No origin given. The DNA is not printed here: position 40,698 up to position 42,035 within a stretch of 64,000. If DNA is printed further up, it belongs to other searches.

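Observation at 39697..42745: Tightly coupled PIG-L deacetylase, Gfo/Idh/MocA dehydrogenase and M20 deacylase operon inside a lyase/GH locus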

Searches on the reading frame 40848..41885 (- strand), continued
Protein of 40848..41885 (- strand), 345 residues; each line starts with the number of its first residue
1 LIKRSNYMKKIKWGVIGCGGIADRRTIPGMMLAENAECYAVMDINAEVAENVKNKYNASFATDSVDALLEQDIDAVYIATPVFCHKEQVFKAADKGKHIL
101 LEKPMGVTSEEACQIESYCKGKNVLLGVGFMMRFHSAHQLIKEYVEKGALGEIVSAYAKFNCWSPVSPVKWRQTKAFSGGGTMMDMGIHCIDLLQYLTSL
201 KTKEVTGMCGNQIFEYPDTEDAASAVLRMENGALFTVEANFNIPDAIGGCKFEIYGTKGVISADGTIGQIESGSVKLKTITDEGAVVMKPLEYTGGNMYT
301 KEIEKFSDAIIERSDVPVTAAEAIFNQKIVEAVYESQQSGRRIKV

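Call 43: find_encoding_contigs(protein=P0265, flank=8000, max_places=2)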
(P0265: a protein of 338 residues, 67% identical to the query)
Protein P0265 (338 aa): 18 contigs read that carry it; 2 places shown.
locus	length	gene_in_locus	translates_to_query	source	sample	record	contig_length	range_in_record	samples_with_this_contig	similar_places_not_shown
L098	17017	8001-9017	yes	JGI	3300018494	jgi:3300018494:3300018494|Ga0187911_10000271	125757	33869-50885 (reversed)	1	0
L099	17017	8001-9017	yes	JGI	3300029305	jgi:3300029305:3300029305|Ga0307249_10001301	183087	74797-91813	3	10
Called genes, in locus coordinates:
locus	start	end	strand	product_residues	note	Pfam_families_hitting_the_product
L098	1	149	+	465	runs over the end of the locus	PF02056:Glyco_hydro_4, PF11975:Glyco_hydro_4C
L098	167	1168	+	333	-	PF22244:GCE_fung (weak)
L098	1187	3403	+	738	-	PF17389:Bac_rhamnosid6H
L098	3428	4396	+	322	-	PF01370:Epimerase, PF16363:GDP_Man_Dehyd (faint)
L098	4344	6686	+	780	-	PF12833:HTH_18, PF00165:HTH_AraC (weak)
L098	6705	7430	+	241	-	PF00657:Lipase_GDSL, PF13472:Lipase_GDSL_2, PF25182:NonGDSL (weak)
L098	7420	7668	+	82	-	-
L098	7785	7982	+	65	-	-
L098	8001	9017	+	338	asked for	PF01408:GFO_IDH_MocA, PF02894:GFO_IDH_MocA_C, PF22725:GFO_IDH_MocA_C3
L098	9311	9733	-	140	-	-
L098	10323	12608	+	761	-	PF00165:HTH_AraC (faint), PF12833:HTH_18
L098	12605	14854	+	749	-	PF02065:Melibiase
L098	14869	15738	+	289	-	PF02811:PHP (weak)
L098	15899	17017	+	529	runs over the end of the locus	PF01547:SBP_bac_1, PF13416:SBP_bac_8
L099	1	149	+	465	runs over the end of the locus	PF02056:Glyco_hydro_4, PF11975:Glyco_hydro_4C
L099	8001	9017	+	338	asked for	PF01408:GFO_IDH_MocA, PF02894:GFO_IDH_MocA_C, PF22725:GFO_IDH_MocA_C3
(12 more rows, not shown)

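Call 45: find_related_loci(query=window:40848-41864:-, collection=metagenome_contigs, flank=6000)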
Query window:40848-41864:- (338 aa) in metagenome_contigs; peptide patterns used: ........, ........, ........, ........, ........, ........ (x = any residue, [..] = any of these).
253 stretches matched a pattern; 206 encode a relative of the query (tblastn E <= 1e-3); the best 80 are kept; 80 distinct loci.
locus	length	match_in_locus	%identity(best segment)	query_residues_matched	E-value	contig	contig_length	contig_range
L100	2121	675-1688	82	1-338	0e+0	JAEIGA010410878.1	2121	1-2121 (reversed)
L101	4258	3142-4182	58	1-338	3e-134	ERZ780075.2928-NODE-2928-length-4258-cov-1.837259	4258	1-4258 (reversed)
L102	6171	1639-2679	58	1-338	4e-132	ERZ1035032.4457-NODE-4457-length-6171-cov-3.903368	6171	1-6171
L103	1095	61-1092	56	3-338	8e-136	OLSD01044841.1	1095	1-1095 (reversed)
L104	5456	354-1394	55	1-338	2e-121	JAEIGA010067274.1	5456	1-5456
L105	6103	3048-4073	54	1-332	2e-120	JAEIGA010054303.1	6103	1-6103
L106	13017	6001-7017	55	3-332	5e-120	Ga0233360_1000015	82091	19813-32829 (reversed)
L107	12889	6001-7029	54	3-336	4e-118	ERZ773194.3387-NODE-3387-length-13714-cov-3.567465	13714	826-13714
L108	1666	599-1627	53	1-336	9e-127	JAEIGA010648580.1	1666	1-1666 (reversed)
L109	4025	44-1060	54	3-332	4e-119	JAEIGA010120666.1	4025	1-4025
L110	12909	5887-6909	56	3-334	7e-117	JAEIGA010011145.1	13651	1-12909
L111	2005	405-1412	54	1-327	2e-122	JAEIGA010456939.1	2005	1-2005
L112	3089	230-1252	54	3-334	4e-116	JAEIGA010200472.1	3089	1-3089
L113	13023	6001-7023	51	1-332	7e-113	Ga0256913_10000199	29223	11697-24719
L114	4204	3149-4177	52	1-334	1e-113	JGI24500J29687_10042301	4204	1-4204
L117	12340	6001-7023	50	1-332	1e-110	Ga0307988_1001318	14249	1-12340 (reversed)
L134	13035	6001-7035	47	3-338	2e-104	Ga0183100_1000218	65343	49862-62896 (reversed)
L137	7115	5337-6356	48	3-333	5e-103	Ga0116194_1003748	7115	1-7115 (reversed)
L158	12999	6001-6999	45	2-338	1e-92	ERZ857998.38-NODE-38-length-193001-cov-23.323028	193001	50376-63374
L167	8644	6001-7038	44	1-338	1e-90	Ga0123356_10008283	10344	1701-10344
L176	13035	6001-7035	43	1-338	1e-77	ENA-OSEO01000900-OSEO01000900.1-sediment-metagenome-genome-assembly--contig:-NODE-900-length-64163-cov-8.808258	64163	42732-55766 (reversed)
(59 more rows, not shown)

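Call 48: search_protein_families(library=pfam, proteins=[L117:33-1019:+, L117:1022-1483:+, L117:1450-1935:+, L117:1919-3199:+, L117:3209-3913:+, L117:3923-4873:+, L117:4927-6000:+, L117:7044-7922:+, L117:8778-9617:+, L117:9630-10592:+], max_evalue=0.0001)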
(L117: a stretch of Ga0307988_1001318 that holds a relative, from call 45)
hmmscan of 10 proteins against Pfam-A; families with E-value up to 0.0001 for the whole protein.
L117:33-1019:+ (328 aa): 0 families

L117:1022-1483:+ (153 aa): 0 families

L117:1450-1935:+ (161 aa): 0 families

L117:1919-3199:+ (426 aa): 5 families
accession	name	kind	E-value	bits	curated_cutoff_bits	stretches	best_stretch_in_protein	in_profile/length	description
PF01041.23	DegT_DnrJ_EryC1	-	2.4e-90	303.8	19.8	1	30-367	6-329/360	DegT/DnrJ/EryC1/StrS aminotransferase family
PF00266.25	Aminotran_5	-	4.3e-07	29.7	21.5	1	68-176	64-181/371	Aminotransferase class-V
PF01212.27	Beta_elim_lyase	-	3.1e-06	27.1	27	1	42-269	24-244/288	Beta-eliminating lyase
PF00155.27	Aminotran_1_2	-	4.6e-06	26.5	19.7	1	54-144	46-153/361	Aminotransferase class I and II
PF01053.26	Cys_Met_Meta_PP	-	2e-05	23.8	27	1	55-222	57-223/381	Cys/Met metabolism PLP-dependent enzyme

L117:3209-3913:+ (234 aa): 1 family
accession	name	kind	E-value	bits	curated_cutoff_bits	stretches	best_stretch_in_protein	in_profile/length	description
PF02585.22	PIG-L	-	1e-28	100.8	28.2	1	4-126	1-128/129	GlcNAc-PI de-N-acetylase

L117:3923-4873:+ (316 aa): 0 families

L117:4927-6000:+ (357 aa): 2 families
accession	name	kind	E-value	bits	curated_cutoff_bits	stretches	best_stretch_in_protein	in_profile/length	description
PF01979.26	Amidohydro_1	-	3.1e-20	73.2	25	1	49-357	1-345/345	Amidohydrolase family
PF07969.17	Amidohydro_3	-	5.1e-15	56.3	29.7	2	257-345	366-448/472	Amidohydrolase family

L117:7044-7922:+ (292 aa): 1 family
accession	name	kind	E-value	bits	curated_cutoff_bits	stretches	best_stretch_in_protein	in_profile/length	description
PF00701.28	DHDPS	-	1.1e-27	97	22.1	1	4-263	3-262/289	Dihydrodipicolinate synthetase family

L117:8778-9617:+ (279 aa): 3 families
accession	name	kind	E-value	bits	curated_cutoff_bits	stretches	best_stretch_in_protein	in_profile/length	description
PF13561.12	adh_short_C2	-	1.3e-36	126.8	27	1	42-277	9-236/236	Enoyl-(Acyl carrier protein) reductase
PF00106.31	adh_short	-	1.2e-33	116.7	26.6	1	30-227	1-187/195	short chain dehydrogenase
PF08659.16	KR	-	4.7e-06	27.1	22.6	1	32-143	3-119/180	KR domain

L117:9630-10592:+ (320 aa): 1 family
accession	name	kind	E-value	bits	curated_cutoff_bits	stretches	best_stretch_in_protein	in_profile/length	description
PF01408.29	GFO_IDH_MocA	-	7e-08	33.6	24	1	63-153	24-114/120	Oxidoreductase family, NAD-binding Rossmann fold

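Call 49: search_protein_families(library=pfam, proteins=[L158:4532-5821:+, L158:7098-8432:+, L158:8359-10797:+, L110:4500-5810:+, L110:2572-3834:+, L167:4520-5815:+, L167:3164-4468:+, L176:4508-5782:+, L137:3144-4421:+, L134:7064-8347:+], max_evalue=0.0001)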
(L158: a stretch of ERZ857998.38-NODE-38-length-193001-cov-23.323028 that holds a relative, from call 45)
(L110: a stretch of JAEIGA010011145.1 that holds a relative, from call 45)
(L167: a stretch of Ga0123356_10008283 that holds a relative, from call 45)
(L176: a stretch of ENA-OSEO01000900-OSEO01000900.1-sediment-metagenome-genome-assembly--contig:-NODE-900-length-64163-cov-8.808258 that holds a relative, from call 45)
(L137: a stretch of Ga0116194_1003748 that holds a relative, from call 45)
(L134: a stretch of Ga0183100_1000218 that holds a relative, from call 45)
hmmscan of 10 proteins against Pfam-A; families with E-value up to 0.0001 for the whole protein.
L158:4532-5821:+ (429 aa): 5 families
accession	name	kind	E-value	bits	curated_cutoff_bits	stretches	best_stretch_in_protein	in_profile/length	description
PF01041.23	DegT_DnrJ_EryC1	-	2.1e-95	320.5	19.8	1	28-370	6-329/360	DegT/DnrJ/EryC1/StrS aminotransferase family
PF01212.27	Beta_elim_lyase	-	7.6e-10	39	27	1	37-307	21-278/288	Beta-eliminating lyase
PF00266.25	Aminotran_5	-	4.5e-08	32.9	21.5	1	51-176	46-183/371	Aminotransferase class-V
PF00155.27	Aminotran_1_2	-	1.2e-07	31.7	19.7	1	52-168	46-185/361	Aminotransferase class I and II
PF01053.26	Cys_Met_Meta_PP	-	7e-05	22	27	0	52-169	56-174/381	Cys/Met metabolism PLP-dependent enzyme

L158:7098-8432:+ (444 aa): 1 family
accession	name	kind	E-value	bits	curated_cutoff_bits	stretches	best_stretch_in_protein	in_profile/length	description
PF04734.18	Ceramidase_alk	-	3.2e-14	52.9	32.1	1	9-202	8-204/509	Neutral/alkaline non-lysosomal ceramidase, N-terminal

L158:8359-10797:+ (812 aa): 0 families

L110:4500-5810:+ (436 aa): 4 families
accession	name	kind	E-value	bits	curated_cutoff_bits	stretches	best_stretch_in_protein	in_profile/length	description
PF01041.23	DegT_DnrJ_EryC1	-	8.2e-73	246.1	19.8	1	68-425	18-359/360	DegT/DnrJ/EryC1/StrS aminotransferase family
PF00266.25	Aminotran_5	-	1.1e-07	31.7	21.5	1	74-322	43-296/371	Aminotransferase class-V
PF01212.27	Beta_elim_lyase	-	2.1e-05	24.4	27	1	75-207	33-177/288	Beta-eliminating lyase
PF00155.27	Aminotran_1_2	-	8.7e-05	22.3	19.7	0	47-203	13-193/361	Aminotransferase class I and II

L110:2572-3834:+ (420 aa): 1 family
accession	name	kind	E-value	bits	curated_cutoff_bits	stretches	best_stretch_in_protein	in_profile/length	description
PF07690.21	MFS_1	-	8.8e-33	114.1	33.4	1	19-374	2-346/347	Major Facilitator Superfamily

L167:4520-5815:+ (431 aa): 2 families
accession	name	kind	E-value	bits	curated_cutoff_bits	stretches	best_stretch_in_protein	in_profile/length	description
PF13336.12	AcetylCoA_hyd_C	-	9e-69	230.7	23.7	1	271-423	1-153/154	Acetyl-CoA hydrolase/transferase C-terminal domain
PF02550.21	AcetylCoA_hydro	-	4.4e-09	37.1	24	1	6-183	3-195/198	Acetyl-CoA hydrolase/transferase N-terminal domain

L167:3164-4468:+ (434 aa): 1 family
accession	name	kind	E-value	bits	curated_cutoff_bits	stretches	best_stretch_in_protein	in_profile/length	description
PF04734.18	Ceramidase_alk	-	2.8e-07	30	32.1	1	7-204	3-204/509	Neutral/alkaline non-lysosomal ceramidase, N-terminal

L176:4508-5782:+ (424 aa): 3 families
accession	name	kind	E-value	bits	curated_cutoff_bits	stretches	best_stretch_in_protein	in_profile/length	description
PF01041.23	DegT_DnrJ_EryC1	-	5.6e-96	322.3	19.8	1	25-371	4-335/360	DegT/DnrJ/EryC1/StrS aminotransferase family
PF01053.26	Cys_Met_Meta_PP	-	3.8e-07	29.4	27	1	51-170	56-175/381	Cys/Met metabolism PLP-dependent enzyme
PF00155.27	Aminotran_1_2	-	3.4e-06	26.9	19.7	1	26-179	20-194/361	Aminotransferase class I and II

L137:3144-4421:+ (425 aa): 5 families
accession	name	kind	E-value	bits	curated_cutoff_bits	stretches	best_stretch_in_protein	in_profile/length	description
PF01041.23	DegT_DnrJ_EryC1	-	5.5e-95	319.1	19.8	1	26-395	4-352/360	DegT/DnrJ/EryC1/StrS aminotransferase family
PF01212.27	Beta_elim_lyase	-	7.1e-08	32.5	27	1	44-262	28-239/288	Beta-eliminating lyase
PF00266.25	Aminotran_5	-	7.4e-08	32.2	21.5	1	53-174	48-181/371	Aminotransferase class-V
PF00155.27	Aminotran_1_2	-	6.9e-07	29.2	19.7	1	51-142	45-153/361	Aminotransferase class I and II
PF01053.26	Cys_Met_Meta_PP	-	6.2e-06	25.4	27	1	48-221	52-224/381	Cys/Met metabolism PLP-dependent enzyme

L134:7064-8347:+ (427 aa): 2 families
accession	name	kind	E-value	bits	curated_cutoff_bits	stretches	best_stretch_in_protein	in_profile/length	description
PF00208.27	ELFV_dehydrog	-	1.7e-79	267.3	23.4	1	189-424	1-241/241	Glutamate/Leucine/Phenylalanine/Valine dehydrogenase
PF02812.23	ELFV_dehydrog_N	-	1.3e-56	190.3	25.3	1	43-170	1-128/129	Glu/Leu/Phe/Val dehydrogenase, dimerisation domain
